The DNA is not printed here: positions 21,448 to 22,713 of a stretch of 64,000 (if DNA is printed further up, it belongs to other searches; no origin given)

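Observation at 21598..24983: Three-gene operon: extended-SDR epimerase/dehydratase, class V aminotransferase and DUF4432 mutarotase-like protein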

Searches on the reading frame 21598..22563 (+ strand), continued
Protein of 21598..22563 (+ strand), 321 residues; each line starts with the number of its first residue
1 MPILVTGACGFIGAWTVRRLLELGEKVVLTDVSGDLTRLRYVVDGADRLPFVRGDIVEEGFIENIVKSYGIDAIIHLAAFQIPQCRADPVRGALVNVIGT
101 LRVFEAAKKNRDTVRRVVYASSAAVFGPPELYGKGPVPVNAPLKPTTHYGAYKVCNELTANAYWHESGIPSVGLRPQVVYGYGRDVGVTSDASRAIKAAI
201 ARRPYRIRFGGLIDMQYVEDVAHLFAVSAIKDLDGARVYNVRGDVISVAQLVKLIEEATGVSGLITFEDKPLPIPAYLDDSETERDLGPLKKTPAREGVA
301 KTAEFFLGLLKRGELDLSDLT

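Call 45: find_encoding_contigs(protein=P0156, flank=6000, max_places=1)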
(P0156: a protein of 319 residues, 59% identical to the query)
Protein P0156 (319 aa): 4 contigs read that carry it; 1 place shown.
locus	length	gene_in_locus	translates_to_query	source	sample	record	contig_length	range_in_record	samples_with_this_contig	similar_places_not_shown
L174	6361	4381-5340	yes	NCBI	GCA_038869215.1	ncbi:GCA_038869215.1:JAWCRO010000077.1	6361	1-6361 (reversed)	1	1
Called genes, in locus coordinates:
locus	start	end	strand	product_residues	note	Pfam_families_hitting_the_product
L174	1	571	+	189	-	PF03473:MOSC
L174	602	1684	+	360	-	PF01168:Ala_racemase_N, PF14031:D-ser_dehydrat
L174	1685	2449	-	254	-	PF03328:HpcH_HpaI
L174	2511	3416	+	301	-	PF00701:DHDPS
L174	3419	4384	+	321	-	PF00294:PfkB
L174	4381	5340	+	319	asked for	PF01073:3Beta_HSD, PF01370:Epimerase, PF02719:Polysacc_synt_2, PF04321:RmlD_sub_bind, PF16363:GDP_Man_Dehyd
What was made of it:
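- The L174 cluster pairs the SDR ortholog with another PLP enzyme (D-ser_dehydrat family), a KDG-type aldolase and a kinase (call 45).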

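Call 46: find_encoding_contigs(protein=P0169, flank=7000, max_places=1)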
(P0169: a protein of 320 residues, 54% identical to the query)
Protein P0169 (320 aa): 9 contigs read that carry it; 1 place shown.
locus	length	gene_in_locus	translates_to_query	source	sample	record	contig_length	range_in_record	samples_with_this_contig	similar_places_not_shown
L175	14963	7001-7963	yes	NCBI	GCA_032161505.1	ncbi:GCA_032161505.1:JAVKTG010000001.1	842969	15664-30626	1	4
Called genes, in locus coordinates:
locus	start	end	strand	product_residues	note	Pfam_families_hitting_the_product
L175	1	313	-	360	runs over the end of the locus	PF01075:Glyco_transf_9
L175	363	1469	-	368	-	PF13439:Glyco_transf_4, PF13579:Glyco_trans_4_4 (weak), PF00534:Glycos_transf_1, PF13692:Glyco_trans_1_4, PF13524:Glyco_trans_1_2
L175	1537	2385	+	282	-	-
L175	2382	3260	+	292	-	PF20565:DUF6775, PF22529:DUF7001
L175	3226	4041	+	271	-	PF13483:Lactamase_B_3, PF12706:Lactamase_B_2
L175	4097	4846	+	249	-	PF00106:adh_short, PF08659:KR, PF23441:SDR, PF13561:adh_short_C2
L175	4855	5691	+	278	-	PF01261:AP_endonuc_2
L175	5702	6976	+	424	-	PF02746:MR_MLE_N, PF13378:MR_MLE_C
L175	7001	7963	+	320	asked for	PF01073:3Beta_HSD, PF01370:Epimerase, PF02719:Polysacc_synt_2, PF04321:RmlD_sub_bind (weak), PF16363:GDP_Man_Dehyd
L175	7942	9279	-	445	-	PF03952:Enolase_N, PF00113:Enolase_C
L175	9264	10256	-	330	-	PF01636:APH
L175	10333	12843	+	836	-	PF22666:Glyco_hydro_2_N2, PF00703:Glyco_hydro_2, PF17786:Mannosidase_ig, PF17753:Ig_mannosidase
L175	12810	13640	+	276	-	PF00106:adh_short, PF13561:adh_short_C2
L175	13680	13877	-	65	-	-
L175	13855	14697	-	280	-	PF01261:AP_endonuc_2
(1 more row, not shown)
